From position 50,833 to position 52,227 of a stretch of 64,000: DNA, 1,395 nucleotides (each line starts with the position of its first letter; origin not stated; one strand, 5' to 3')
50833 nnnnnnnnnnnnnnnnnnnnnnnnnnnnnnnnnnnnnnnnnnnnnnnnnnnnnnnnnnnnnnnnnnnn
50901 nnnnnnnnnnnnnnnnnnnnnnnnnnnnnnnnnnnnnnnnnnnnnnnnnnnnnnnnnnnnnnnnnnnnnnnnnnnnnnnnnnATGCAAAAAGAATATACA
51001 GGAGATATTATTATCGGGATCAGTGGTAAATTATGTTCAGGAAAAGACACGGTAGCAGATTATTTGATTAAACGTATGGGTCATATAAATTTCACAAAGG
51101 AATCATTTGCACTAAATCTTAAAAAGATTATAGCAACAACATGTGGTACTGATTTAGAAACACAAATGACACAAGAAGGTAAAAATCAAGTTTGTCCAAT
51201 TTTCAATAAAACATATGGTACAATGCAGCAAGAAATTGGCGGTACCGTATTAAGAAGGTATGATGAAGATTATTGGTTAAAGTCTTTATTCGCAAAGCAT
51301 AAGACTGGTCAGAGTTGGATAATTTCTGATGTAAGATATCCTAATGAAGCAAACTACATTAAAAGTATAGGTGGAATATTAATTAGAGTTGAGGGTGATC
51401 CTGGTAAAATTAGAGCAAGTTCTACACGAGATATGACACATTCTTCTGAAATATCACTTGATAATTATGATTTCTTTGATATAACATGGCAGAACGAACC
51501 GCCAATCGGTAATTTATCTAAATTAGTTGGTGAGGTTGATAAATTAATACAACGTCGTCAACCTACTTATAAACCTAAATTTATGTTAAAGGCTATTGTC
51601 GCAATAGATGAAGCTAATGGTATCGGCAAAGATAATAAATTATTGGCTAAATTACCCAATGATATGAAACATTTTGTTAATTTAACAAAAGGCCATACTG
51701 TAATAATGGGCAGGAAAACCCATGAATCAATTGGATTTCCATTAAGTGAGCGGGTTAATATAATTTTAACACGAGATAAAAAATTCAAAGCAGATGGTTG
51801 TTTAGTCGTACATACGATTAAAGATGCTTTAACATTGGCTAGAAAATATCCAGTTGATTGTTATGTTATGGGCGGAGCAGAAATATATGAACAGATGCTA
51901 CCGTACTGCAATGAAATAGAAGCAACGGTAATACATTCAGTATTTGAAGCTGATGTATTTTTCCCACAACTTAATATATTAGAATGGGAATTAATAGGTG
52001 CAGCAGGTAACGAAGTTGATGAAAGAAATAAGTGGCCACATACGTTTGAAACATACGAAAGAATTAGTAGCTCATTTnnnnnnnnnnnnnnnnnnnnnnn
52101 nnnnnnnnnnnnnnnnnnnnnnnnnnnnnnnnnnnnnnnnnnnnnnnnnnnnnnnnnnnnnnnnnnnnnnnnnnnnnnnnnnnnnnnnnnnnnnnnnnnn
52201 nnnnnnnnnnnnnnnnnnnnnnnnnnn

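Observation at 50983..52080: Single-ORF fusion of a T4 gp1-like dNMP kinase with dihydrofolate reductase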

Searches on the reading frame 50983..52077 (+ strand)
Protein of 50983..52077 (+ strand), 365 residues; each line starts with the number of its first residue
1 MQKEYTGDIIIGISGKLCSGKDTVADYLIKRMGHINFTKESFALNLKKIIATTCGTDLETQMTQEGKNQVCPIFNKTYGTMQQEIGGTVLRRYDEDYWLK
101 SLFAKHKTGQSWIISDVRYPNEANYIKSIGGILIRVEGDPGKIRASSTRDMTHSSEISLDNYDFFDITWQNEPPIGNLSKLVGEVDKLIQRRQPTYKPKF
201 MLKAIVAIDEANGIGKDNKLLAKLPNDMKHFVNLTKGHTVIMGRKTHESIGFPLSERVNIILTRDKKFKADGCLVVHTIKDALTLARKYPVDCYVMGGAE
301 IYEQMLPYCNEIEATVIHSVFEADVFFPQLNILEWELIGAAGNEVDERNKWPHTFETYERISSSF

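Call 3: search_protein_families(library=pfam, proteins=[window:50983-52077:+], max_evalue=1)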
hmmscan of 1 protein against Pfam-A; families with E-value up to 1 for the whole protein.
window:50983-52077:+ (365 aa): 4 families
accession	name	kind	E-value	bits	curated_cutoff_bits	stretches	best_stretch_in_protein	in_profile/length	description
PF00186.24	DHFR_1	-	2.6e-51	173.9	25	1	201-360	1-159/159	Dihydrofolate reductase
PF21448.3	DNMK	-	2.7e-09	37.4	27.1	2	10-55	2-44/232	Deoxynucleotide monophosphate kinase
PF04275.20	P-mevalo_kinase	-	3.3e-07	30.7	33.8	1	13-128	1-110/114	Phosphomevalonate kinase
PF13238.12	AAA_18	-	9.4e-05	23.3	29.4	1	11-136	1-99/128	AAA domain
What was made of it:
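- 51583..52062 (+): C-terminal FolA-type dihydrofolate reductase domain (aa 201-360). Pfam DHFR_1, 1-159/159, E=2.6e-51 (call 3).
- On FolA-type dihydrofolate reductase (Pfam DHFR_1, PF00186): 173.9 bits against a cut-off of 25; profile positions 1-159 of 159; aa 201-360 (call 3)
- On T4 gp1-type dNMP kinase (Pfam DNMK, PF21448; PHROG 139): Pfam 37.4 bits against a cut-off of 27.1, in two stretches, best aa 10-55 (call 3).
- On Animal-type phosphomevalonate kinase (Pfam PF04275): 30.7 bits against a cut-off of 33.8 (call 3).
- On Bifunctional DHFR-TS: No Thymidylat_synt match in the fusion (call 3).
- Checked: Pfam DHFR_1 matches aa 201-360 to profile positions 1-159 of 159 (E=2.6e-51, 173.9 bits against a cut-off of 25; call 3).
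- Pfam P-mevalo_kinase scores 30.7 bits (call 3). The PMK Pfam score is below its cut-off of 33.8 (call 3).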

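Call 4: search_protein_families(library=phrogs, proteins=[window:50983-52077:+], max_evalue=0.01)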
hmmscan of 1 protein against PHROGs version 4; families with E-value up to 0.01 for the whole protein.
window:50983-52077:+ (365 aa): 3 families
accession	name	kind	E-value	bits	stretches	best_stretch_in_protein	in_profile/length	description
phrog_316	-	DNA, RNA and nucleotide metabolism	2e-46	159.3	1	196-362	11-180/213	dihydrofolate reductase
phrog_139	-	other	2.7e-31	110.3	1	9-192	84-267/342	deoxynucleoside monophosphate kinase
phrog_11777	-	DNA, RNA and nucleotide metabolism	2.1e-22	80.7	1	200-335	373-517/546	dihydrofolate reductase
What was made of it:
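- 51010..51558 (+): N-terminal dNMP-kinase domain (aa 10-192) of the T4 gp1 / Pfam DNMK family. It is a minimal form without the T4 insertion. PHROG 139, aa 9-192, E=2.7e-31 (call 4).
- On T4 gp1-type dNMP kinase (Pfam DNMK, PF21448; PHROG 139): PHROG 139, E=2.7e-31, over aa 9-192 (call 4).
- Checked: It matches Pfam DNMK PF21448 (37.4 bits against a cut-off of 27.1; call 3) and PHROG 139 'deoxynucleoside monophosphate kinase' over aa 9-192 (E=2.7e-31; call 4).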

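Call 5: search_solved_structures(query=window:50983-52077:+, max_evalue=1, show_alignments=3)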
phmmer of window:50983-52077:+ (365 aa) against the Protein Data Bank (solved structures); distinct sequences matched with E-value up to 1: 176 (the best 60 are shown).
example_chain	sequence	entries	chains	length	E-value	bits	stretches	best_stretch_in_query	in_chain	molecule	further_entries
8uvz_A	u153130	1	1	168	3.3e-37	131.5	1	202-364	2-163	Dihydrofolate reductase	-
3jw3_A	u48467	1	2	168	1e-35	126.6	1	203-360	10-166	Dihydrofolate reductase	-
3fl8_A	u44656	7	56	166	1.2e-35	126.3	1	203-360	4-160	Dihydrofolate reductase | dihydrofolate reductase (DHFR)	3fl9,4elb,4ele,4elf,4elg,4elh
2qk8_A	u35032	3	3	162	1.3e-35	126.2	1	203-360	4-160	Dihydrofolate reductase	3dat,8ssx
2kgk_A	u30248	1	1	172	1.3e-35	126.2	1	203-360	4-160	Dihydrofolate reductase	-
3e0b_A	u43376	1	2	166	1.4e-35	126.2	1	203-360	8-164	Dihydrofolate reductase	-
3jvx_A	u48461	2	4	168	1.4e-35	126.2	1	203-360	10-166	Dihydrofolate reductase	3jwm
3s9u_A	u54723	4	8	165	1.4e-35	126.2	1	204-360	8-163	Dihydrofolate reductase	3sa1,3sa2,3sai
1zdr_A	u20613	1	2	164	2.6e-35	125.3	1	201-361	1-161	dihydrofolate reductase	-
3jw5_A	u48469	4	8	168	5e-35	124.3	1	203-360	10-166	Dihydrofolate reductase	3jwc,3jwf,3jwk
4m7u_A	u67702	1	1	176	7.3e-35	123.8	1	200-360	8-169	Dihydrofolate reductase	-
4m7v_A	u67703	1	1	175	8.2e-35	123.6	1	200-360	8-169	Dihydrofolate reductase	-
4q6a_A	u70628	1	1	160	6.8e-34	120.6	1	202-355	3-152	Dihydrofolate reductase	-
3lg4_A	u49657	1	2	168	7.8e-34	120.4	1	202-355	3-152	Dihydrofolate reductase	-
4q67_A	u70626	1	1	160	9.4e-34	120.1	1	202-355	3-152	Dihydrofolate reductase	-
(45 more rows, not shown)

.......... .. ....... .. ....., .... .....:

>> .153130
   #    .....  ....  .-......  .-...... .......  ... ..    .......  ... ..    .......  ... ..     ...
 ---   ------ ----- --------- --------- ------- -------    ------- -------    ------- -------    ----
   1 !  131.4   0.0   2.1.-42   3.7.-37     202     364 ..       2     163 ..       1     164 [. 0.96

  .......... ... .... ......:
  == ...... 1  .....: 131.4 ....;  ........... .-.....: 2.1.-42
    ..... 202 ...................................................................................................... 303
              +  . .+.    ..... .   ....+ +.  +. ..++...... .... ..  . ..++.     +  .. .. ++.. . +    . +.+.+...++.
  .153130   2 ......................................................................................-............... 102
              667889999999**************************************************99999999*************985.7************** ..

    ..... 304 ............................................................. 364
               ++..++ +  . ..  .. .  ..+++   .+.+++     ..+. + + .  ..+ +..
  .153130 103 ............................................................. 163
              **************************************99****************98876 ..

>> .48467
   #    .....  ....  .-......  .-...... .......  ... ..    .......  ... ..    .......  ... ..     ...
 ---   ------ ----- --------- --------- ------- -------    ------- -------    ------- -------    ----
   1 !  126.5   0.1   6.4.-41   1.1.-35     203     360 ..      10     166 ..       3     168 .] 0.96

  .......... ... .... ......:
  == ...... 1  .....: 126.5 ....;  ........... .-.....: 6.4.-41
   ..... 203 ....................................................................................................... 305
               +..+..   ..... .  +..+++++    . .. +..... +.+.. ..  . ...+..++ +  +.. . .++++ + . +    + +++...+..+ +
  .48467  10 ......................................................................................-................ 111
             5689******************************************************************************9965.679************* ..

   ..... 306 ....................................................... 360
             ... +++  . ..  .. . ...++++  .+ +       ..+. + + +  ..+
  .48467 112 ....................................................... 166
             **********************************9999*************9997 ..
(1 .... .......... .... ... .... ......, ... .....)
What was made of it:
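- On FolA-type dihydrofolate reductase (Pfam DHFR_1, PF00186): PDB sequence hits reach E=3e-37 (call 5).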

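Call 6: search_dna_similar(query=window:50983-52077:+, collection=phages, mode=protein, max_rows=40)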
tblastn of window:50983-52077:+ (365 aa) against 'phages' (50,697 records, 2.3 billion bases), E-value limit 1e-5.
Records with a match: 1296; places in all: 1357; records where one place covers at least 80% of the query: 9.
Best place of each record, by identity: <60% 1296.
By first word of the organism name: Bacillus 274; Escherichia 159; Streptomyces 158; Salmonella 105; Arthrobacter 68; Erwinia 61; Vibrio 55; Pseudomonas 54; Acinetobacter 31; Klebsiella 26; and 53 more.
By host as written in the record: - 138; Escherichia coli 46; Arthrobacter globiformis B-2979 43; Bacillus cereus 37; Erwinia amylovora 34; Streptomyces lividans JI 1326 26; Bacillus subtilis 22; Bacillus thuringiensis subsp. kurstaki 20; and 363 more.
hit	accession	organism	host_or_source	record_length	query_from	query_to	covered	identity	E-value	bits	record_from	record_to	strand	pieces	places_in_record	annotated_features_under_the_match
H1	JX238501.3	Bacillus phage phiAGATE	Bacillus pumilus GL1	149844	11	360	96%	31.9%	1e-31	161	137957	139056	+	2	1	putative adenylate kinase-like protein | putative dihydrofolate reductase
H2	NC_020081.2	Bacillus phage phiAGATE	Bacillus pumilus GL1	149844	11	360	96%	31.9%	1e-31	161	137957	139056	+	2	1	putative adenylate kinase-like protein | dihydrofolate reductase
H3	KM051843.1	Bacillus phage Bobb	Bacillus pumilus SAFR32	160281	11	360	96%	31.9%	6e-31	158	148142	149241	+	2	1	adenylate kinase-like protein | dihydrofolate reductase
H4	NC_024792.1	Bacillus phage Bobb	Bacillus pumilus SAFR32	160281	11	360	96%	31.9%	6e-31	158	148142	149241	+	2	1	adenylate kinase-like protein | dihydrofolate reductase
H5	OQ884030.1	Bacillus phage SDFMU_Pbc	Bacillus subtilis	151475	11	360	96%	31.7%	4e-31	159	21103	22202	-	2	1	putative adenylate kinase-like protein | putative dihydrofolate reductase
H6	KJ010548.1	Bacillus phage Bp8p-T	Bacillus pumilus GR8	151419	11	360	96%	31.7%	1e-30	157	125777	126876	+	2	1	putative adenylate kinase-like protein | putative dihydrofolate reductase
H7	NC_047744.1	Bacillus phage Bp8p-T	Bacillus pumilus GR8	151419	11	360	96%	31.7%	1e-30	157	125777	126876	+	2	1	putative adenylate kinase-like protein | putative dihydrofolate reductase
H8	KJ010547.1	Bacillus phage Bp8p-C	Bacillus pumilus GR8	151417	11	360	96%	31.7%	1e-30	157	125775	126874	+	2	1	putative adenylate kinase-like protein | putative dihydrofolate reductase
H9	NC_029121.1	Bacillus phage Bp8p-C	Bacillus pumilus GR8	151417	11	360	96%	31.7%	1e-30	157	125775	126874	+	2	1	putative adenylate kinase-like protein | dihydrofolate reductase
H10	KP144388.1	Geobacillus virus E3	failed fermentation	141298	201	362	44%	44.4%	2e-35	143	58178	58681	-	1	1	putative dihydrofolate reductase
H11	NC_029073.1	Geobacillus virus E3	failed fermentation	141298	201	362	44%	44.4%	2e-35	143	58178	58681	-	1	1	dihydrofolate reductase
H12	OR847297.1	Listeria phage LM 4-11-1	Listeria monocytogenes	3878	201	360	44%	44.1%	2e-40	157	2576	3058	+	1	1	record has no annotation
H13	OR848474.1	Listeria phage LM 4-14-1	Listeria monocytogenes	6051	201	360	44%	44.1%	2e-40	157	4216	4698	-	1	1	record has no annotation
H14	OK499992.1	Bacillus phage vB_BanS_Nate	Bacillus anthracis Sterne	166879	197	362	45%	41.8%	3e-30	127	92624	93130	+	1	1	dihydrofolate reductase | hypothetical protein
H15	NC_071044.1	Bacillus phage vB_BanS_Nate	Bacillus anthracis Sterne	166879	197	362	45%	41.8%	3e-30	127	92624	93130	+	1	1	dihydrofolate reductase | hypothetical protein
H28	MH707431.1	Bacillus phage BSP14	Bacillus subtilis ATCC 14593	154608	113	335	61%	30.1%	6e-22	103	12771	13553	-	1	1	putative dihydrofolate reductase | putative deoxynucleotide monophosphate kinase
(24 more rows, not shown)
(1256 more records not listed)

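Call 9: get_annotated_region(hit=H1, flank=4000)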
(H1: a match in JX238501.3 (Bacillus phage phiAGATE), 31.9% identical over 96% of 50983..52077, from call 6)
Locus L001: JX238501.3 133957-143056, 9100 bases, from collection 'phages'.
description: Bacillus phage phiAGATE, complete genome.
organism: Bacillus phage phiAGATE (NCBI taxid 1204533)
taxonomy: Viruses; Duplodnaviria; Heunggongvirae; Uroviricota; Caudoviricetes; Herelleviridae; Bastillevirinae; Agatevirus; Agatevirus agate
host: Bacillus pumilus GL1; source: sediments of Goreckie Lake; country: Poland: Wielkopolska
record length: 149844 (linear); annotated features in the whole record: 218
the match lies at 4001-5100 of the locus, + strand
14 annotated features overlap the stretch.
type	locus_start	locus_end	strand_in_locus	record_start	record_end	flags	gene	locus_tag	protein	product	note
CDS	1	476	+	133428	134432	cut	-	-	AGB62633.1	hypothetical protein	gp116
CDS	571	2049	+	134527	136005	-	-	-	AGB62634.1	putative PcfJ protein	-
CDS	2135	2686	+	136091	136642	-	-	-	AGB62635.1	hypothetical protein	gp008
CDS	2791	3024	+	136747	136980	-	-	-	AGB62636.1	putative LIM-type zinc finger domain containing protein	-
CDS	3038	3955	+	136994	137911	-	-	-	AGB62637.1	putative thymidylate synthase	-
CDS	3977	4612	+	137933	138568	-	-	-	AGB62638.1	putative adenylate kinase-like protein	-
CDS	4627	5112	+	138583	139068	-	-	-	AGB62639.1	putative dihydrofolate reductase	-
CDS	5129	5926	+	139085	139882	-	-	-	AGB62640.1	hypothetical protein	gp049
CDS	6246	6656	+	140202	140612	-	-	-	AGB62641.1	hypothetical protein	gp131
CDS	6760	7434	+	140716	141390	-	-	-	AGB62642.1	hypothetical protein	gp026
CDS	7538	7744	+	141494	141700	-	-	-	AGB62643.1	hypothetical protein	gp148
CDS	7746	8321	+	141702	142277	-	-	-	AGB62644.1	hypothetical protein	gp013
CDS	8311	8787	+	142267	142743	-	-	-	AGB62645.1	hypothetical protein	gp038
CDS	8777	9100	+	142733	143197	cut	-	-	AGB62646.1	hypothetical protein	gp080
